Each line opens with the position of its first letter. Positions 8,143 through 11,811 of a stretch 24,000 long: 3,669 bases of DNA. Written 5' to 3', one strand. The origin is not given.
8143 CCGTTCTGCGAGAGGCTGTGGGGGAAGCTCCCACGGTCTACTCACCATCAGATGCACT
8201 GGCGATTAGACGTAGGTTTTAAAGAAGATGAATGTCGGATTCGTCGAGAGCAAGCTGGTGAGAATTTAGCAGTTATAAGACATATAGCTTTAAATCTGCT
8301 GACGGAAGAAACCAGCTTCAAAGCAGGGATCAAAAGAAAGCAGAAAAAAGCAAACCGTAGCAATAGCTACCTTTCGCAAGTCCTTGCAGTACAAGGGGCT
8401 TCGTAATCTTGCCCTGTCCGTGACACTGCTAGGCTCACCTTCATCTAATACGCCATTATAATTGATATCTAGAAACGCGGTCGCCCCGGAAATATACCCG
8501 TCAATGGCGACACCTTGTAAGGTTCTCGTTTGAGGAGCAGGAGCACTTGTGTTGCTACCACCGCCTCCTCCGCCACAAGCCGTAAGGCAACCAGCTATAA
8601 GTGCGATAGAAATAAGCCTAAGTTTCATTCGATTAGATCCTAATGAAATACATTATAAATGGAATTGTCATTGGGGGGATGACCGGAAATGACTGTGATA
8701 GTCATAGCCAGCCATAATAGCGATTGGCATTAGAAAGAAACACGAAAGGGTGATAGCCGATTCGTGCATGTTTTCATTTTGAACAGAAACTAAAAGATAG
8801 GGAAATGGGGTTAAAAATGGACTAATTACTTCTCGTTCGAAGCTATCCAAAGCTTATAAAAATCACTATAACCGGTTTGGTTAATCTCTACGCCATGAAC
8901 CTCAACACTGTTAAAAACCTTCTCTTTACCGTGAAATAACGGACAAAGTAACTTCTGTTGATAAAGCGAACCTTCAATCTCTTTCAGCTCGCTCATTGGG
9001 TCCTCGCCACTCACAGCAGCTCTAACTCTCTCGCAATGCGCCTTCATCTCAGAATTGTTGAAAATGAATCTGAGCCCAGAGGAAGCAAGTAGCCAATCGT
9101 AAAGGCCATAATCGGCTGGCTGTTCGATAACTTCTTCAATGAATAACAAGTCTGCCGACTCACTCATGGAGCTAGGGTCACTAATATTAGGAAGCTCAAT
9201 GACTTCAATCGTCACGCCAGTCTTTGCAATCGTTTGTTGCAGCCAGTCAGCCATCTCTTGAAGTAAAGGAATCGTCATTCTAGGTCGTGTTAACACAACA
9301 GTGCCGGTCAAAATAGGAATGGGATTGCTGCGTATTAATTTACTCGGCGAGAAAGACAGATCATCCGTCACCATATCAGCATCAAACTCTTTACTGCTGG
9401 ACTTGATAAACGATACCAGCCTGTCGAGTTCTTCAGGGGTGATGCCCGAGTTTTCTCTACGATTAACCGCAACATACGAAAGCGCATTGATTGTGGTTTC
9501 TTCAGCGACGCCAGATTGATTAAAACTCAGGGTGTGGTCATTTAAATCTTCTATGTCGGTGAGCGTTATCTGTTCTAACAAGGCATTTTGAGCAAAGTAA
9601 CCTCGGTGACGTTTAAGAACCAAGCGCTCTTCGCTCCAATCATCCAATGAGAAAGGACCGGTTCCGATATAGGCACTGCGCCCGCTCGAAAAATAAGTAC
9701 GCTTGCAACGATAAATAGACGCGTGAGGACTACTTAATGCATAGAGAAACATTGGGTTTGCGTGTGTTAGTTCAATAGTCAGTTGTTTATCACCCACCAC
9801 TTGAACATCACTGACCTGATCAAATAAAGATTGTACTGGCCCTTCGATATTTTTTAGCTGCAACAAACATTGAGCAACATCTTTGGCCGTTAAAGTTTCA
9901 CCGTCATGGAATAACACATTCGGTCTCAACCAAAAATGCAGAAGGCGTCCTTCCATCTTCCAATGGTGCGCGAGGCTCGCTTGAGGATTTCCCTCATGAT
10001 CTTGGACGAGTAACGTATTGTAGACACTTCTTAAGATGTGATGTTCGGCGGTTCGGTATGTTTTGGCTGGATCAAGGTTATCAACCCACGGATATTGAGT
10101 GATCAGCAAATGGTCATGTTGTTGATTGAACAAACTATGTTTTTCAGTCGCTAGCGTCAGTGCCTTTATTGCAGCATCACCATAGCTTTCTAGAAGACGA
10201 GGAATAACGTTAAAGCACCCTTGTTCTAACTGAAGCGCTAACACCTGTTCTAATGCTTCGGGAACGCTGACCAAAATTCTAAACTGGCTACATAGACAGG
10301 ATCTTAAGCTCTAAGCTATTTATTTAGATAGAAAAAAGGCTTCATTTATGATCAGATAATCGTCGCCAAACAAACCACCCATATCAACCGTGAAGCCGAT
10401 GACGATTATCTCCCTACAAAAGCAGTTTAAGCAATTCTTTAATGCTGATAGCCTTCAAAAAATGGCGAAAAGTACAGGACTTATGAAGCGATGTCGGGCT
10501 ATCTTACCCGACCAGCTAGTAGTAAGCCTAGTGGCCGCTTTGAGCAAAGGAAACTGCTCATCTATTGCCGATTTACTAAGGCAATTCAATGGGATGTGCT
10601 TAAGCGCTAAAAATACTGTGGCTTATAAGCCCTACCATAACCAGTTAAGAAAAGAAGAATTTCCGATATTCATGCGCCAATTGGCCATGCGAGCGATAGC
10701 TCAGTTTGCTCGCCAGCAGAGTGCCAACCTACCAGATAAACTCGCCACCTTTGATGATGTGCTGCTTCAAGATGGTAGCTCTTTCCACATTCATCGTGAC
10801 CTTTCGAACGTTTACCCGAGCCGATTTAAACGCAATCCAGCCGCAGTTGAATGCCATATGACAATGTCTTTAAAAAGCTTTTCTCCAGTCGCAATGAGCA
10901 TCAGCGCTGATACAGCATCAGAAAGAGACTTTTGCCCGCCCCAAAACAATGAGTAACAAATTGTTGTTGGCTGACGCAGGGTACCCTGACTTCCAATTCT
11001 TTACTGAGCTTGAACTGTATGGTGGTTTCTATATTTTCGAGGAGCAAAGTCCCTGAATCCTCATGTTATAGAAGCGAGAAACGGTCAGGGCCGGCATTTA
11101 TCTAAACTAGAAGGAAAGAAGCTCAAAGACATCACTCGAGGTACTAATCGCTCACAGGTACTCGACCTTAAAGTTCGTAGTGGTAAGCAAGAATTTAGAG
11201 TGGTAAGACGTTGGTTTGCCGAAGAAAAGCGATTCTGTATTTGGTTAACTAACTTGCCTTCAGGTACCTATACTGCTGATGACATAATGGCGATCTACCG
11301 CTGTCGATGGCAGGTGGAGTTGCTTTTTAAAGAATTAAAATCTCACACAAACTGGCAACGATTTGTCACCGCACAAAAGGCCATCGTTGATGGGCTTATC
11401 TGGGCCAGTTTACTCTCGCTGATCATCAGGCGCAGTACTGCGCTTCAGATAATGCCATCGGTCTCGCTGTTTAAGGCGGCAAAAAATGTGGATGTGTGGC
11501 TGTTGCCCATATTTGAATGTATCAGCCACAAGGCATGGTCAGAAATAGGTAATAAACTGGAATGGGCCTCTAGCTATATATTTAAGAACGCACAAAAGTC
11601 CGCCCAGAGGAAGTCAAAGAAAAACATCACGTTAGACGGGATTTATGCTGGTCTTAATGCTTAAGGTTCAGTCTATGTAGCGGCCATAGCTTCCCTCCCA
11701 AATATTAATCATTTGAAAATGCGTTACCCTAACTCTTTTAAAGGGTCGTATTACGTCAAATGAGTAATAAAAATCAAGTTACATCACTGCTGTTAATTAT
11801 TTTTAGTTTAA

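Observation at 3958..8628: Three-level nesting: a lipoprotein gene split by an ISAs1-family IS that is itself split by a group II intron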

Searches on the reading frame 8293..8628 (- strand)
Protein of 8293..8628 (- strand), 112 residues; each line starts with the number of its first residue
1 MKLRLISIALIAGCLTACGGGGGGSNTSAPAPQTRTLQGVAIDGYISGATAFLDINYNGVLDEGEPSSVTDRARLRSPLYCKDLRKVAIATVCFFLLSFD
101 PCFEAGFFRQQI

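Call 72: find_encoding_contigs(protein=window:8293-8628:-, flank=3000, max_places=6)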
Protein window:8293-8628:- (112 aa): 1 contig read that carries it; 1 place shown.
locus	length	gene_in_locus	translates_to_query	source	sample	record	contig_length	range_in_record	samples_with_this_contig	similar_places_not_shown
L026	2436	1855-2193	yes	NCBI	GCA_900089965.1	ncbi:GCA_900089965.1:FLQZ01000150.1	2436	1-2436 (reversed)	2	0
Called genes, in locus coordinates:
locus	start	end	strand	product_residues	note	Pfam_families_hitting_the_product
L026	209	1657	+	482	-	PF00496:SBP_bac_5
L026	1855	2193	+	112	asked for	-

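Call 74: list_cluster_members(proteins=[window:8293-8628:-, window:6864-8108:+])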
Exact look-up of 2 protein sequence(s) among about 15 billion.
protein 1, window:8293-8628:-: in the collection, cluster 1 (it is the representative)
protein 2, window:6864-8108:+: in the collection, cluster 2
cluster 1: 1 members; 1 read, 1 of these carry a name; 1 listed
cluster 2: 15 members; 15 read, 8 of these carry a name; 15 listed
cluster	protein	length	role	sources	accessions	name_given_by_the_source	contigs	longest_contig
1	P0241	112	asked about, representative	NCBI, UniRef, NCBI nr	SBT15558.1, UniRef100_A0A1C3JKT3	hypothetical protein VCE7224_04357 [Vibrio celticus] | Uncharacterized protein n=1 Tax=Vibrio celticus TaxID=446372 RepID=A0A1C3JKT3_9VIBR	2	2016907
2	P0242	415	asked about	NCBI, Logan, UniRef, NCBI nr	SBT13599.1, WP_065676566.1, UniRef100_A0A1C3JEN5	group II intron reverse transcriptase/maturase [Vibrio celticus] | RNA-directed DNA polymerase n=2 Tax=Vibrio celticus TaxID=446372 RepID=A0A1C3JEN5_9VIBR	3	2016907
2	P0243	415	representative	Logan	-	-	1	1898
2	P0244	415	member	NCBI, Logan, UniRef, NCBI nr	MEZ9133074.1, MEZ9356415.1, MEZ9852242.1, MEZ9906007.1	group II intron reverse transcriptase/maturase [Vibrio breoganii] | RNA-directed DNA polymerase n=1 Tax=Vibrio breoganii TaxID=553239 RepID=A0AAP8MU57_9VIBR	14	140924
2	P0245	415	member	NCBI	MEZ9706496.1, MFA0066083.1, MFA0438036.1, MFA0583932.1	group II intron reverse transcriptase/maturase [Vibrio breoganii]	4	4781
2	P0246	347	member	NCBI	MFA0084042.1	group II intron reverse transcriptase/maturase, partial [Vibrio breoganii]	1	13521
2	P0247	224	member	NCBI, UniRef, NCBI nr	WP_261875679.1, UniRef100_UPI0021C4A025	reverse transcriptase domain-containing protein [Vibrio celticus] | reverse transcriptase domain-containing protein n=1 Tax=Vibrio celticus TaxID=446372 ...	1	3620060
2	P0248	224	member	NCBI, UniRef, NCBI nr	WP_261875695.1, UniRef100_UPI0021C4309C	reverse transcriptase domain-containing protein [Vibrio celticus] | reverse transcriptase domain-containing protein n=1 Tax=Vibrio celticus TaxID=446372 ...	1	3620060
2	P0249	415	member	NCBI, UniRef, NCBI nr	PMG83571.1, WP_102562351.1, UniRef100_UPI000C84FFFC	group II intron reverse transcriptase/maturase [Vibrio breoganii] | group II intron reverse transcriptase/maturase n=1 Tax=Vibrio breoganii TaxID=553239 ...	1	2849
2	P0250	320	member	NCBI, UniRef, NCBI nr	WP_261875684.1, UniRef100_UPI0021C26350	group II intron reverse transcriptase/maturase [Vibrio celticus] | group II intron reverse transcriptase/maturase n=1 Tax=Vibrio celticus TaxID=446372 ...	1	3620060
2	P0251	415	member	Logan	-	-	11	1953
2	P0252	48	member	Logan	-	-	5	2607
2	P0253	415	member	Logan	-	-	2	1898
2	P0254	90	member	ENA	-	-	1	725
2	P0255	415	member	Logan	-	-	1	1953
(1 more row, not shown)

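Call 75: find_encoding_contigs(protein=P0244, flank=4000, max_places=8)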
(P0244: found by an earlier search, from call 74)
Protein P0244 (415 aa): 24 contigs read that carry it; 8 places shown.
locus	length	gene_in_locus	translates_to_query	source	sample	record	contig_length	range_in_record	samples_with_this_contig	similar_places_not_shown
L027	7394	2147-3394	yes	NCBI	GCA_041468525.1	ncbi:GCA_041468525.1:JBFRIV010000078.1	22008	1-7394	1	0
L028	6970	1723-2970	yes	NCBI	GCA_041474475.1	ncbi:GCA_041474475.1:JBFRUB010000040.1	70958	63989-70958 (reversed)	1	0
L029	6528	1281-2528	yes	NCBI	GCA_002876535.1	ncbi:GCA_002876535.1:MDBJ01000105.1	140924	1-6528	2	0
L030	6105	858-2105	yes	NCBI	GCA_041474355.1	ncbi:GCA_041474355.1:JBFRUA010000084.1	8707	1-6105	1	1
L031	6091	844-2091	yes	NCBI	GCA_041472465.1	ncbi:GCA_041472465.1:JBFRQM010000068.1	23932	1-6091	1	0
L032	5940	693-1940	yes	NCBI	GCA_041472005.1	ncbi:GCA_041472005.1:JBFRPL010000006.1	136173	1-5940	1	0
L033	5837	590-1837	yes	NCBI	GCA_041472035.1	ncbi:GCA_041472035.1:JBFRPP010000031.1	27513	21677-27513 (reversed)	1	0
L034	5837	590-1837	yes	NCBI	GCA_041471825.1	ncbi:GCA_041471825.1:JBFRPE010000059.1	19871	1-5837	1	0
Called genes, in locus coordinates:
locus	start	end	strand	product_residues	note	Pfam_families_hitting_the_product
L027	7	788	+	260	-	PF13808:DDE_Tnp_1_assoc, PF01609:DDE_Tnp_1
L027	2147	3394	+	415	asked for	PF00078:RVT_1, PF00680:RdRP_1 (faint), PF08388:GIIM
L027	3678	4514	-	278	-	PF01757:Acyl_transf_3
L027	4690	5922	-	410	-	PF07690:MFS_1, PF23262:NFD4_C (weak), PF07690:MFS_1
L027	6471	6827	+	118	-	-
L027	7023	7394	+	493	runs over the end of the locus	PF03853:YjeF_N, PF01256:Carb_kinase, PF02110:HK (weak)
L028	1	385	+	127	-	PF01609:DDE_Tnp_1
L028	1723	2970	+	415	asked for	PF00078:RVT_1, PF00680:RdRP_1 (faint), PF08388:GIIM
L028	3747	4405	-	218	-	-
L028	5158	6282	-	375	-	-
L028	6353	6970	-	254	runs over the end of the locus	PF06178:KdgM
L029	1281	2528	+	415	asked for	PF00078:RVT_1, PF00680:RdRP_1 (faint), PF08388:GIIM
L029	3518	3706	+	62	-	-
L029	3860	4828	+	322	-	-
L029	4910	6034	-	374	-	PF18027:Pepdidase_M14_N, PF00246:Peptidase_M14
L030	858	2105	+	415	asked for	PF00078:RVT_1, PF00680:RdRP_1 (faint), PF08388:GIIM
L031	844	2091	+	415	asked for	PF00078:RVT_1, PF00680:RdRP_1 (faint), PF08388:GIIM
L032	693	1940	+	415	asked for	PF00078:RVT_1, PF00680:RdRP_1 (faint), PF08388:GIIM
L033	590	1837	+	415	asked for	PF00078:RVT_1, PF00680:RdRP_1 (faint), PF08388:GIIM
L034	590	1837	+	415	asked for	PF00078:RVT_1, PF00680:RdRP_1 (faint), PF08388:GIIM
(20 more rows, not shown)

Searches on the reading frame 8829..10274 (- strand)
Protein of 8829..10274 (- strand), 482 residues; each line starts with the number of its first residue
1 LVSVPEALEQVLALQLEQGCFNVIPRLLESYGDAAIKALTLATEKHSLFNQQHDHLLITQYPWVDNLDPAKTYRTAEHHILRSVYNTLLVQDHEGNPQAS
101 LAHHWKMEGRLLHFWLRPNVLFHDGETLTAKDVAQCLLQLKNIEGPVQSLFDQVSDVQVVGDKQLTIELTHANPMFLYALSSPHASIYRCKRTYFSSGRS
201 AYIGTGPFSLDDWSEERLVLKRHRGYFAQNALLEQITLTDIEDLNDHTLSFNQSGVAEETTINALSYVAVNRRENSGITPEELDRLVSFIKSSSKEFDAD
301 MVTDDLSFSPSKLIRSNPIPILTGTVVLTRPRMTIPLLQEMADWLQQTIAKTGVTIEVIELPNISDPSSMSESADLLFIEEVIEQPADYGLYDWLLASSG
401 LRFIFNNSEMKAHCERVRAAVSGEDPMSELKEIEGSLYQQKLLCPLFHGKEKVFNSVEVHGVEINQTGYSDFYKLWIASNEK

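Call 41: search_protein_families(library=pfam, proteins=[window:8829-10274:-], max_evalue=0.001)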
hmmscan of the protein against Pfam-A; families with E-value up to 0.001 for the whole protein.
window:8829-10274:- (482 aa): 1 family
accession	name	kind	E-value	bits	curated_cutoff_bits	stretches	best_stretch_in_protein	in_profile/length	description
PF00496.27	SBP_bac_5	-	5.3e-26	92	32.4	1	98-257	3-171/368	Bacterial extracellular solute-binding proteins, family 5 Middle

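Call 78: search_protein_families(library=ncbifam, proteins=[window:8829-10274:-], max_evalue=0.001)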
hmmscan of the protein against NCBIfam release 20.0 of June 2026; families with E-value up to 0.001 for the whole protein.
window:8829-10274:- (482 aa): 8 families
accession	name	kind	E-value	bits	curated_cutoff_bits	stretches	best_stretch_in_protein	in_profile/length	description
NF010149.0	PRK13626.1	equivalog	2.3e-31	109.1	476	2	24-248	90-311/552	HTH-type transcriptional regulator SgrR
NF045468.1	Opp5A_nikA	equivalog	1.2e-21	76.8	600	1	55-256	19-212/488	nickel ABC transporter substrate-binding protein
TIGR02294.1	nickel_nikA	equivalog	3.6e-13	48.9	393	1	54-254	6-215/501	nickel ABC transporter substrate-binding protein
NF047575.1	opine_bind_CntA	exception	9.9e-10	37.6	800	1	84-237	65-226/535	staphylopine-dependent metal ABC transporter substrate-binding lipoprotein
NF011684.0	PRK15104.1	equivalog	1.8e-09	36.9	947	1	63-134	48-120/543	oligopeptide ABC transporter substrate-binding protein OppA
NF011942.0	PRK15413.1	equivalog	3.7e-09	35.8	594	1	64-308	38-291/512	glutathione ABC transporter substrate-binding protein GsiB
NF045467.1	Opp4A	equivalog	3.2e-07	29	650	1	71-243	53-249/556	oligopeptide ABC transporter substrate-binding protein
TIGR04028.1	SBP_KPN_01854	hypoth_equivalog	0.00076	18.2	468.5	0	112-226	62-187/509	TIGR04028 family ABC transporter substrate-binding protein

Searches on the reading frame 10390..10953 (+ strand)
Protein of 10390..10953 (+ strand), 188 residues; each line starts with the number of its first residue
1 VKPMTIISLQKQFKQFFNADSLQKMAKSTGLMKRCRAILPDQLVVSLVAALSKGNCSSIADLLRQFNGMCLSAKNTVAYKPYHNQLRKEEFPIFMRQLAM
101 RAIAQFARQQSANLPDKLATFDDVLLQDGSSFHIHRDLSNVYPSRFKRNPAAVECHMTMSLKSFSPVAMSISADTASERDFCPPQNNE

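Call 41: search_protein_families(library=pfam, proteins=[window:10390-10953:+], max_evalue=0.001)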
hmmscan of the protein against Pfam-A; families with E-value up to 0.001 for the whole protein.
window:10390-10953:+ (188 aa): 0 families

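Call 78: search_protein_families(library=ncbifam, proteins=[window:10390-10953:+], max_evalue=0.001)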
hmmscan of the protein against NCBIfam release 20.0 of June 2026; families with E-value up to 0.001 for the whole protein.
window:10390-10953:+ (188 aa): 1 family
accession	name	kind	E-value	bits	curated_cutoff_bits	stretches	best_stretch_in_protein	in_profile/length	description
NF033592.1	transpos_IS4_1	equivalog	8.2e-29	100.7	115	1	13-183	1-168/332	IS4 family transposase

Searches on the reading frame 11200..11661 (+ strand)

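Call 41: search_protein_families(library=pfam, proteins=[window:11200-11661:+], max_evalue=0.001)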
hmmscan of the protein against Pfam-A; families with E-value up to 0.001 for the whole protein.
window:11200-11661:+ (154 aa): 1 family
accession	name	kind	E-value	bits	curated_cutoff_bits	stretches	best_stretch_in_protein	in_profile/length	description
PF01609.27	DDE_Tnp_1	-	1.2e-08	35.4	23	1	12-74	139-198/200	Transposase DDE domain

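Call 78: search_protein_families(library=ncbifam, proteins=[window:11200-11661:+], max_evalue=0.001)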
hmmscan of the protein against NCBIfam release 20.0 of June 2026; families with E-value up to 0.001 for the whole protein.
window:11200-11661:+ (154 aa): 6 families
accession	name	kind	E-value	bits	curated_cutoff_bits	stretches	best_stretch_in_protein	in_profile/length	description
NF033592.1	transpos_IS4_1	equivalog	1e-22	80.7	115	1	2-80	253-331/332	IS4 family transposase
NF033591.1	transpos_IS4_2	equivalog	8e-07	28.5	152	1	15-76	216-276/340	IS4 family transposase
NF049921.1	transpos_IS701_2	equivalog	8.2e-06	25.4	250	1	10-93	221-301/318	IS701 family transposase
NF033559.2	transpos_IS1634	equivalog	2.6e-05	23.5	100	1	16-81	364-427/483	IS1634 family transposase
NF049925.1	transpos_IS4_4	equivalog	5.4e-05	22.1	250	1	23-54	312-343/449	IS4 family transposase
NF049999.1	transpos_IS701_3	equivalog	6.9e-05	21.9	170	1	23-60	303-340/412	IS701 family transposase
